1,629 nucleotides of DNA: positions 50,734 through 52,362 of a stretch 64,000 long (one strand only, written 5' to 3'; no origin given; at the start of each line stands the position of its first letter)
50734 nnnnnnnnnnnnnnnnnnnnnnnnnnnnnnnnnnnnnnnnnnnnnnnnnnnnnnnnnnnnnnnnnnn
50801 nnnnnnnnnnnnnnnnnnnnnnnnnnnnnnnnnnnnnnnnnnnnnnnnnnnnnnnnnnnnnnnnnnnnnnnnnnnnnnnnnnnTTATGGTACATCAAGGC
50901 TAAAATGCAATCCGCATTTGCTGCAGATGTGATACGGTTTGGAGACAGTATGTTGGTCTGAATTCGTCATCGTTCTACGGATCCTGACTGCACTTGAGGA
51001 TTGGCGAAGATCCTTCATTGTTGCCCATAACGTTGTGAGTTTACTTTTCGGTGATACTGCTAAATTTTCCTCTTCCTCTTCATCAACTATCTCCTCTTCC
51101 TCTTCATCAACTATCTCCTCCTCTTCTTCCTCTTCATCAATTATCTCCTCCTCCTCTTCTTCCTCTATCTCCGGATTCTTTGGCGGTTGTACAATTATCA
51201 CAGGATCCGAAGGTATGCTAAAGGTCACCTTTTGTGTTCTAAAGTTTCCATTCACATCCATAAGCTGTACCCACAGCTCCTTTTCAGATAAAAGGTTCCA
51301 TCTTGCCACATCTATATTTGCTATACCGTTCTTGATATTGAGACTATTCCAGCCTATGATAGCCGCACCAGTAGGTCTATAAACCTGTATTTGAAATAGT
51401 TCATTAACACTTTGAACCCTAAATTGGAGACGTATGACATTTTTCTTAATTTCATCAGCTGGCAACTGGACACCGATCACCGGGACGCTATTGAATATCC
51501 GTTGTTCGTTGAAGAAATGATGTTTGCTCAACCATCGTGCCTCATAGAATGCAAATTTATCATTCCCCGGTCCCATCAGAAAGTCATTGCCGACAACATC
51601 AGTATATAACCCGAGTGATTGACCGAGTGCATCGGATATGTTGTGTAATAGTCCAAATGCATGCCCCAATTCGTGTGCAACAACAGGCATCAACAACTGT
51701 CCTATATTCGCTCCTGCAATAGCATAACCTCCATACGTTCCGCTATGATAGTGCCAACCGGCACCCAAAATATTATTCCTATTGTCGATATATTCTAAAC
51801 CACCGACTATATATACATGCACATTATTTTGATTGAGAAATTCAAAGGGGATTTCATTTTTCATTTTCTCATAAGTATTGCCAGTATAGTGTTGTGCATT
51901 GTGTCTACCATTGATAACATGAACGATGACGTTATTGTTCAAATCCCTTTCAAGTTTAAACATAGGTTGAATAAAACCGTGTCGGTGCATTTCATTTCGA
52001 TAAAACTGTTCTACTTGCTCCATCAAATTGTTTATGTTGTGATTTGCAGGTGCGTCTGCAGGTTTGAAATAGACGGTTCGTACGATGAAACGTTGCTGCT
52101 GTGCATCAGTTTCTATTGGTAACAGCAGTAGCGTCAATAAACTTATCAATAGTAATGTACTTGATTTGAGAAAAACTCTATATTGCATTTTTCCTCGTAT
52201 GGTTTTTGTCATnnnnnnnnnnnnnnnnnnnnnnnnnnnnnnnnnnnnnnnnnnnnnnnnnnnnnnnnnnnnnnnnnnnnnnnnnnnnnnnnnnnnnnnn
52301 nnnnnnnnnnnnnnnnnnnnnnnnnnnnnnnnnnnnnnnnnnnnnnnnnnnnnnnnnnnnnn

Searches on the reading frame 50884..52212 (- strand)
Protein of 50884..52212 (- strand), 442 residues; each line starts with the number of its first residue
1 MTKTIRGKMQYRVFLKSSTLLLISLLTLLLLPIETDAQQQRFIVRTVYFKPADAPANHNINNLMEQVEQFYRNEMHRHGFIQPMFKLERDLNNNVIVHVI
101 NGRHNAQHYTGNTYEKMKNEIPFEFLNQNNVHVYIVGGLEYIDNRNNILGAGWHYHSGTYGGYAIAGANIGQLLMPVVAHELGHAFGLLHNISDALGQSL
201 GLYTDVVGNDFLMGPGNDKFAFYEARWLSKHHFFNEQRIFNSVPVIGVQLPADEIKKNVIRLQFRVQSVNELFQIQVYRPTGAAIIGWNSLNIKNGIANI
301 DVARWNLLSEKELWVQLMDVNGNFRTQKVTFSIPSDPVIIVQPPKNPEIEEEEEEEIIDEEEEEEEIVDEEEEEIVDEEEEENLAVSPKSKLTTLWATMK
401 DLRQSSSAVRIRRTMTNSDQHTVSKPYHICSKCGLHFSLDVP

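Call 17: search_protein_families(library=pfam, proteins=[window:50884-52212:-], max_evalue=0.00001)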
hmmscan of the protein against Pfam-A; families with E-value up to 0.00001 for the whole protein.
window:50884-52212:- (442 aa): 0 families

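Call 25: search_protein_families(library=phrogs, proteins=[window:50884-52212:-], max_evalue=0.001)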
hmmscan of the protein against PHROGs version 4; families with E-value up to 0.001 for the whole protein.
window:50884-52212:- (442 aa): 0 families

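Call 87: list_cluster_members(proteins=[window:50887-52212:-, window:54304-54885:-, window:55519-56610:-, window:57035-58777:-, window:20517-21569:-, window:8218-10020:-, window:31711-33066:+, window:36555-37877:-, window:23002-23256:+, window:24280-27372:+])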
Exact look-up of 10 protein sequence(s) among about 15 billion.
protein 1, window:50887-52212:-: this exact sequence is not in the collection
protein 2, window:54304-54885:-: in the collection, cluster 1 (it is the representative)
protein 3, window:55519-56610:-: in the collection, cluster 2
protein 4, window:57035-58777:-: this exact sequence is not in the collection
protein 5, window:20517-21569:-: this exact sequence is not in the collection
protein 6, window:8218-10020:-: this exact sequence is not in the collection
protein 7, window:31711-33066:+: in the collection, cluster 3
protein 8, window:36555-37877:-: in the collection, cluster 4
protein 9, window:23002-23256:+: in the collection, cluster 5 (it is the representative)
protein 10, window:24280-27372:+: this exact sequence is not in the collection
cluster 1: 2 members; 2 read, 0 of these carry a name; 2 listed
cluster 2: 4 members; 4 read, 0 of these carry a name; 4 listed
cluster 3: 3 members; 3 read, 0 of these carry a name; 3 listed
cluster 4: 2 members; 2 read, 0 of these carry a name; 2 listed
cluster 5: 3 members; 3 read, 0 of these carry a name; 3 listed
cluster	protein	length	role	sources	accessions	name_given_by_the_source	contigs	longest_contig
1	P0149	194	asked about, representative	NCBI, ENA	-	-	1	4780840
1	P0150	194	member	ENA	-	-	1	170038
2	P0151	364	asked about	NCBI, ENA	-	-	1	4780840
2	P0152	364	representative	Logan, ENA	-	-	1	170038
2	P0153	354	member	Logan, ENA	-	-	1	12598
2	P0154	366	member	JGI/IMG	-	-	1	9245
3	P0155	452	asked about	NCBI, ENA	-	-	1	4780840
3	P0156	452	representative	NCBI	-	-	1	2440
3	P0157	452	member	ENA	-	-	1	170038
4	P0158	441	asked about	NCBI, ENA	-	-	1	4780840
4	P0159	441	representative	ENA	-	-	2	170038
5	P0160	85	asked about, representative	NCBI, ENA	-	-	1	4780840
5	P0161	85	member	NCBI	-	-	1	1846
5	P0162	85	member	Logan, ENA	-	-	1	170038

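Call 88: find_encoding_contigs(protein=P0152, flank=10000, max_places=2)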
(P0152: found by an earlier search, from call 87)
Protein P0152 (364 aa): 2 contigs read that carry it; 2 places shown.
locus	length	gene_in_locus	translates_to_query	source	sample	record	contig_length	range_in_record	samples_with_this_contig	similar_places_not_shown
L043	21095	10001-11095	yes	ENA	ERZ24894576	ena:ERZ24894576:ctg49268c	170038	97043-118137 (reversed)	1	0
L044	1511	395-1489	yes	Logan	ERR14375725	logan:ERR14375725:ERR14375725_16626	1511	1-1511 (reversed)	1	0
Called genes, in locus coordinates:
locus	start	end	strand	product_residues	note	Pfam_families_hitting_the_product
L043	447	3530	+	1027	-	PF02384:N6_Mtase, PF18135:Type_ISP_C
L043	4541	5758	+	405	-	-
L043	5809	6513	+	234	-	-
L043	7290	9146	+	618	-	-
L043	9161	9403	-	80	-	-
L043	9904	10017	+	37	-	-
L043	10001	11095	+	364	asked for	PF01555:N6_N4_Mtase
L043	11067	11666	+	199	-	PF09568:RE_MjaI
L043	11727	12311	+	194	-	PF09568:RE_MjaI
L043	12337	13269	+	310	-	PF00589:Phage_integrase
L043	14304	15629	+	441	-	-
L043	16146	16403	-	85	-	-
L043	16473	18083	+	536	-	-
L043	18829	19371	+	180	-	-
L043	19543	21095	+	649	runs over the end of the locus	-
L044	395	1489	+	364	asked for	PF01555:N6_N4_Mtase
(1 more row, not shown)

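Call 99: search_protein_families(library=padloc, proteins=[window:50887-52212:-], max_evalue=0.001)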
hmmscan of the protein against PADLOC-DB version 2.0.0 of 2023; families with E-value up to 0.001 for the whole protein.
window:50887-52212:- (442 aa): 0 families
